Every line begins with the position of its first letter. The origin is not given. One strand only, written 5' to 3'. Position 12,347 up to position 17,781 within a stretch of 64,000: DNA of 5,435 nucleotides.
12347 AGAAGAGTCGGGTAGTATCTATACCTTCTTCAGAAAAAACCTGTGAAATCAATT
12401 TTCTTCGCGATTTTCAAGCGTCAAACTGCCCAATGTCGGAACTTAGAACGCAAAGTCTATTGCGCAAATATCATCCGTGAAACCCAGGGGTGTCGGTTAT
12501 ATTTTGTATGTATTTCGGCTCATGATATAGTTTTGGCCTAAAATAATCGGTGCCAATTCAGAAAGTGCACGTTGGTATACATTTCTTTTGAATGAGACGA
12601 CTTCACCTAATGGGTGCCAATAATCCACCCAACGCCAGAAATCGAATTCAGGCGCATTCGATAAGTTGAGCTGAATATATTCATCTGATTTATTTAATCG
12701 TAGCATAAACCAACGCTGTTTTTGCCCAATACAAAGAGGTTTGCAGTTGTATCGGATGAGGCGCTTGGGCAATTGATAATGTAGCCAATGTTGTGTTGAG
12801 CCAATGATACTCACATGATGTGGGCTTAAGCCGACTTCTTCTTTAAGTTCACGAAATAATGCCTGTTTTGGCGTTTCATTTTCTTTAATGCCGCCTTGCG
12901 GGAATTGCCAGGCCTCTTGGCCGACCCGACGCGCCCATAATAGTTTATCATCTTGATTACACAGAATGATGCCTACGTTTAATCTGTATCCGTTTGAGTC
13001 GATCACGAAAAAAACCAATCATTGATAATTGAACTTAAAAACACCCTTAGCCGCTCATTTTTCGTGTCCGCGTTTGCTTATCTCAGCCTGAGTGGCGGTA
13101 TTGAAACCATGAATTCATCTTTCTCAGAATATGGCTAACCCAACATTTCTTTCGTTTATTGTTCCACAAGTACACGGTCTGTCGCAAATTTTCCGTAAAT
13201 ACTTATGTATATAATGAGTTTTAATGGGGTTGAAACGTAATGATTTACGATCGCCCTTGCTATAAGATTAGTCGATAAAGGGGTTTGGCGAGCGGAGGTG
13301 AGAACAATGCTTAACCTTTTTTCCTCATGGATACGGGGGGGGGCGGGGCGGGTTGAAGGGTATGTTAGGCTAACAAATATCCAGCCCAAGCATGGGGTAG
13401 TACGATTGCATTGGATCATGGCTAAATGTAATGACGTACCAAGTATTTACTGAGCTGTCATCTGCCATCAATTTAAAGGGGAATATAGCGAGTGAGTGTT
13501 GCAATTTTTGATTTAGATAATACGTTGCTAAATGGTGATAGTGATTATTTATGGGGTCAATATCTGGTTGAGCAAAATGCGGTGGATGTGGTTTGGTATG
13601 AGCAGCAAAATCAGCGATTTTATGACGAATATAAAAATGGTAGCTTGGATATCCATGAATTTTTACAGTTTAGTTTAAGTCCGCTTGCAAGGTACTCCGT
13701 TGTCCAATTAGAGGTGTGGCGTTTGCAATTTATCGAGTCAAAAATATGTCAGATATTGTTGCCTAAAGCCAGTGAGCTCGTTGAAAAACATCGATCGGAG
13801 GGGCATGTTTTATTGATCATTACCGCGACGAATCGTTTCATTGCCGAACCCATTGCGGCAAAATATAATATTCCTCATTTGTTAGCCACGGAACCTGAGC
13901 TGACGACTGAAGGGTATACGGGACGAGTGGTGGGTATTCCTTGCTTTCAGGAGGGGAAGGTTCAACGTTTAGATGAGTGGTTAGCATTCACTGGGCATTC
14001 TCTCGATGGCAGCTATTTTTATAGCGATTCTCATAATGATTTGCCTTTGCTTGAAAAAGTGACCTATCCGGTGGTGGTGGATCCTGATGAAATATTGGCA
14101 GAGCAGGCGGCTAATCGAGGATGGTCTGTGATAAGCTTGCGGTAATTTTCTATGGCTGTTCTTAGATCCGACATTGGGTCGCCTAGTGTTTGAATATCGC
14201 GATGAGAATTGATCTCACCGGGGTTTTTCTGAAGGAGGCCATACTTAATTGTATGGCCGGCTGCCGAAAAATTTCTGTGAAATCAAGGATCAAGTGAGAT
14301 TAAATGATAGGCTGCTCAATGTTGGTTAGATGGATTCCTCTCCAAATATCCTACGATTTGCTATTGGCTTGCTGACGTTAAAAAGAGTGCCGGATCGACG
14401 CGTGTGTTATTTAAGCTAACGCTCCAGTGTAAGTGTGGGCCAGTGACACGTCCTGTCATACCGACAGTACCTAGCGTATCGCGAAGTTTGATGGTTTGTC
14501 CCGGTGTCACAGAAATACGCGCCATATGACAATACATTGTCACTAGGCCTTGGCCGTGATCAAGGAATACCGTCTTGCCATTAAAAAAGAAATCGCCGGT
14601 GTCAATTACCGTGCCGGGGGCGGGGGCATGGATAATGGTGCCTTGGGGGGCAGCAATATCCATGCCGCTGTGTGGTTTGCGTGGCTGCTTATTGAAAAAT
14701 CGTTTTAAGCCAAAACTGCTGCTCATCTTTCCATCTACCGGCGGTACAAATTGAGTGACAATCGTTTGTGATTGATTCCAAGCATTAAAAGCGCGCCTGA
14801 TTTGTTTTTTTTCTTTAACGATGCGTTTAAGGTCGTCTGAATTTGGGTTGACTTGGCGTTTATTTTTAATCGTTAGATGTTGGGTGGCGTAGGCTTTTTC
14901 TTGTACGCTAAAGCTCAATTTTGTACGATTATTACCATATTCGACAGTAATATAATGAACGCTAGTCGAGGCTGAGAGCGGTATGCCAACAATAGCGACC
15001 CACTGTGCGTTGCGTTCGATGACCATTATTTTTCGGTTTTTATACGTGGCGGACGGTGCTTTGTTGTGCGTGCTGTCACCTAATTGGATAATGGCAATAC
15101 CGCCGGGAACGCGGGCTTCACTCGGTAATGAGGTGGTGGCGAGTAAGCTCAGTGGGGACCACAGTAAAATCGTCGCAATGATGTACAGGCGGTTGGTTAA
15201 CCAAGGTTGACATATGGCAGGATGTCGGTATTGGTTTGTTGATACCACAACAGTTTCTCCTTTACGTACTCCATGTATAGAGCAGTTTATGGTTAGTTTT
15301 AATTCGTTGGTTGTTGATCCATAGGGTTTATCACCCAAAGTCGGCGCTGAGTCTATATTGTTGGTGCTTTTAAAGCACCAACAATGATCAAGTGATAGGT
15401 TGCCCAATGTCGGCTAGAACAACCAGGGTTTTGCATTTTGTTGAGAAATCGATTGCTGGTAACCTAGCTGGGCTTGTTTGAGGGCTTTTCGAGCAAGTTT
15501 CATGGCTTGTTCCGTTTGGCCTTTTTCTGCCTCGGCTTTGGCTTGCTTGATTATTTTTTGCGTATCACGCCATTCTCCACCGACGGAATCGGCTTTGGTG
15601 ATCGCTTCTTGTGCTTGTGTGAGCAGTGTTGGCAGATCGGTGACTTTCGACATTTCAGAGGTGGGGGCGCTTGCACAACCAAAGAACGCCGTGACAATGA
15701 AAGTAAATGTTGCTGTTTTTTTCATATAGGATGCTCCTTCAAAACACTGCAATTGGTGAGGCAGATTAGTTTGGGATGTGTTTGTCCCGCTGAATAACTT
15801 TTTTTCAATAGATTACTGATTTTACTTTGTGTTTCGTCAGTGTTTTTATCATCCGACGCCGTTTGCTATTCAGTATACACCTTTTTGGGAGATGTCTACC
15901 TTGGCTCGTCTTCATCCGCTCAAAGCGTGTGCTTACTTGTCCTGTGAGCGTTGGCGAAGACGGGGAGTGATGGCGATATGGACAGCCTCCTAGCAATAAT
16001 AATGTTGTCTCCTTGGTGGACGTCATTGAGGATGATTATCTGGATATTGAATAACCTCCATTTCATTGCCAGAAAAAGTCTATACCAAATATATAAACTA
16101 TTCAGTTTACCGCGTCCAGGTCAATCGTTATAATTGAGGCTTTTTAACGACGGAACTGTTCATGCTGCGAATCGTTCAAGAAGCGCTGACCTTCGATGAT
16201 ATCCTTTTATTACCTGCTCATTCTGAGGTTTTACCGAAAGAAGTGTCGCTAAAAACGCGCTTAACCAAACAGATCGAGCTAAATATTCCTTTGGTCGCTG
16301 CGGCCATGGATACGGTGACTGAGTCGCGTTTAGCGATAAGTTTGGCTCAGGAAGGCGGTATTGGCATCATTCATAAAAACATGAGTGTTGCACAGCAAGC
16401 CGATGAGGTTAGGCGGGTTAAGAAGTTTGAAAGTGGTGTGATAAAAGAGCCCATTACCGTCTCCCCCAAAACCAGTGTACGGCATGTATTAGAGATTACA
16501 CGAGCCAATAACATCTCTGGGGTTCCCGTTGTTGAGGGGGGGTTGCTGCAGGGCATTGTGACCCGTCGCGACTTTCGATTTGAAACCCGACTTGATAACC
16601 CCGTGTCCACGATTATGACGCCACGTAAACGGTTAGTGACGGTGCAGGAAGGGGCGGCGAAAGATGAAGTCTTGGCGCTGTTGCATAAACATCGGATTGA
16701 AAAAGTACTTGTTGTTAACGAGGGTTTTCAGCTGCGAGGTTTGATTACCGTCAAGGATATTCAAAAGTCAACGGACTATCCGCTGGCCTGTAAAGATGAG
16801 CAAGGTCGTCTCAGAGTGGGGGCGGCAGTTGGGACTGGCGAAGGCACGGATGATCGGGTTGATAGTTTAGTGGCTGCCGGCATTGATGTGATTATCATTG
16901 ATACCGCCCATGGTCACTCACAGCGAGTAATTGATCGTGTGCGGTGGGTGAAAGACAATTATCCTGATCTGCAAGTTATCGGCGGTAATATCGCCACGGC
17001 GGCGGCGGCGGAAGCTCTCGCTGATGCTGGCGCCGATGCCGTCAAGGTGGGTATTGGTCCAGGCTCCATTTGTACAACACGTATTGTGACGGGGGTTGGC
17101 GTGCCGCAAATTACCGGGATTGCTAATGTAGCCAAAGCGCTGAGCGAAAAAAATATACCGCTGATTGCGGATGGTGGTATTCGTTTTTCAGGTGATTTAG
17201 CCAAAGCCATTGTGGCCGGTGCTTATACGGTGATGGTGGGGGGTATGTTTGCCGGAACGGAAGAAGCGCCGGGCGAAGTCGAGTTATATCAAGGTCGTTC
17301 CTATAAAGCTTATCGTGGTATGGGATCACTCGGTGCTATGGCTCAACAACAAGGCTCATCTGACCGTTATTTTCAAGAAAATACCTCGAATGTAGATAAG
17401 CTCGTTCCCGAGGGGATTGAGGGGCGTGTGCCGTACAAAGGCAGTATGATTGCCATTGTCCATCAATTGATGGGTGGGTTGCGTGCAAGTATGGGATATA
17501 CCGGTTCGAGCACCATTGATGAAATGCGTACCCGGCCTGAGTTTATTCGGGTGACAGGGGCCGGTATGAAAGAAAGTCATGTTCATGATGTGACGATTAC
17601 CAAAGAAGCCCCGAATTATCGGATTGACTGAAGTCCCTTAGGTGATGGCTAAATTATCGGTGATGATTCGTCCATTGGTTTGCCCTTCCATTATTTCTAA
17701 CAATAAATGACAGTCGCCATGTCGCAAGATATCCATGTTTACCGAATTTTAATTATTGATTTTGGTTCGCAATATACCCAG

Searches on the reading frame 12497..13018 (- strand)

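Call 61: search_protein_families(library=pfam, proteins=[window:12497-13018:-], max_evalue=0.001)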
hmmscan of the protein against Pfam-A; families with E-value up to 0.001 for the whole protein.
window:12497-13018:- (173 aa): 2 families
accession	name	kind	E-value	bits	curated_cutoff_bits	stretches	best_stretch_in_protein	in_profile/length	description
PF00293.34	NUDIX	-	9e-23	81.2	21.1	1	11-149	2-132/134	NUDIX domain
PF14815.12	NUDIX_4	-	7.3e-05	23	35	1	18-78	4-64/113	NUDIX domain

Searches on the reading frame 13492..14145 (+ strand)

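Call 61: search_protein_families(library=pfam, proteins=[window:13492-14145:+], max_evalue=0.001)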
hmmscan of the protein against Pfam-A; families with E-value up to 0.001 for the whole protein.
window:13492-14145:+ (217 aa): 2 families
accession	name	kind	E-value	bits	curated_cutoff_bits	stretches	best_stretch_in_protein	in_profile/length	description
PF12710.13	HAD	-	6.3e-37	128.3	27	1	4-188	1-189/189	haloacid dehalogenase-like hydrolase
PF00702.32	Hydrolase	-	2.5e-06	28.5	26.4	1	2-129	2-139/191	haloacid dehalogenase-like hydrolase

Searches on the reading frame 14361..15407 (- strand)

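Call 61: search_protein_families(library=pfam, proteins=[window:14361-15407:-], max_evalue=0.001)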
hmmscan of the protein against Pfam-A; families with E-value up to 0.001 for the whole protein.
window:14361-15407:- (348 aa): 2 families
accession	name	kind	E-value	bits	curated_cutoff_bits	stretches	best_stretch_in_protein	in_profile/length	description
PF01551.29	Peptidase_M23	-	8.1e-30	103.3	28.7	1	245-339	2-96/96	Peptidase family M23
PF18421.7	Peptidase_M23_N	-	1e-19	70.7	25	1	100-171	4-73/73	Peptidase family M23 N-terminal domain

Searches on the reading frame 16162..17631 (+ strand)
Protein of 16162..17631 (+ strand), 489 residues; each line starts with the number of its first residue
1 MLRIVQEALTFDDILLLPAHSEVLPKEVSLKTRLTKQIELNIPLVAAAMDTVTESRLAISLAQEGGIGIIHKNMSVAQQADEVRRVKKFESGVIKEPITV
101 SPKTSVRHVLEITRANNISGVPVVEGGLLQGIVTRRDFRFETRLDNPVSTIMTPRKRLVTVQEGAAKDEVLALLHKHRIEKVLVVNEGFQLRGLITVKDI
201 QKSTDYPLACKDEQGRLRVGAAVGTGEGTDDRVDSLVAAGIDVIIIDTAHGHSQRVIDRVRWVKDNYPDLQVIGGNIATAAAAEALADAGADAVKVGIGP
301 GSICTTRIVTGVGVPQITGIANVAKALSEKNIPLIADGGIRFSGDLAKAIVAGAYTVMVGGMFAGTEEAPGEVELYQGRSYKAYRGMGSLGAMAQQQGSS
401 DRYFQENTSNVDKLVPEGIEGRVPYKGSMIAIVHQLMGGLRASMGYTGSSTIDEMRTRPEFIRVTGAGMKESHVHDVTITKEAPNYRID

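Call 61: search_protein_families(library=pfam, proteins=[window:16162-17631:+], max_evalue=0.001)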
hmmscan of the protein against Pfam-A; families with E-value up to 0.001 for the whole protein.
window:16162-17631:+ (489 aa): 5 families
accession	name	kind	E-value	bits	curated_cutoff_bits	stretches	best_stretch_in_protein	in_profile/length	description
PF00478.31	IMPDH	-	5.9e-162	538.9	25.6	1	8-475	1-345/345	IMP dehydrogenase / GMP reductase domain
PF00571.33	CBS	-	1.4e-19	70.6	24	2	94-139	6-52/57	CBS domain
PF03060.21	NMO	-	1.2e-11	45.1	28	2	212-371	85-233/331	Nitronate monooxygenase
PF01070.24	FMN_dh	-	3e-06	27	24.9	1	257-364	207-306/350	FMN-dependent dehydrogenase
PF01645.23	Glu_synthase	-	3.8e-05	23.5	20.4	1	280-360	218-304/369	Conserved region in glutamate synthase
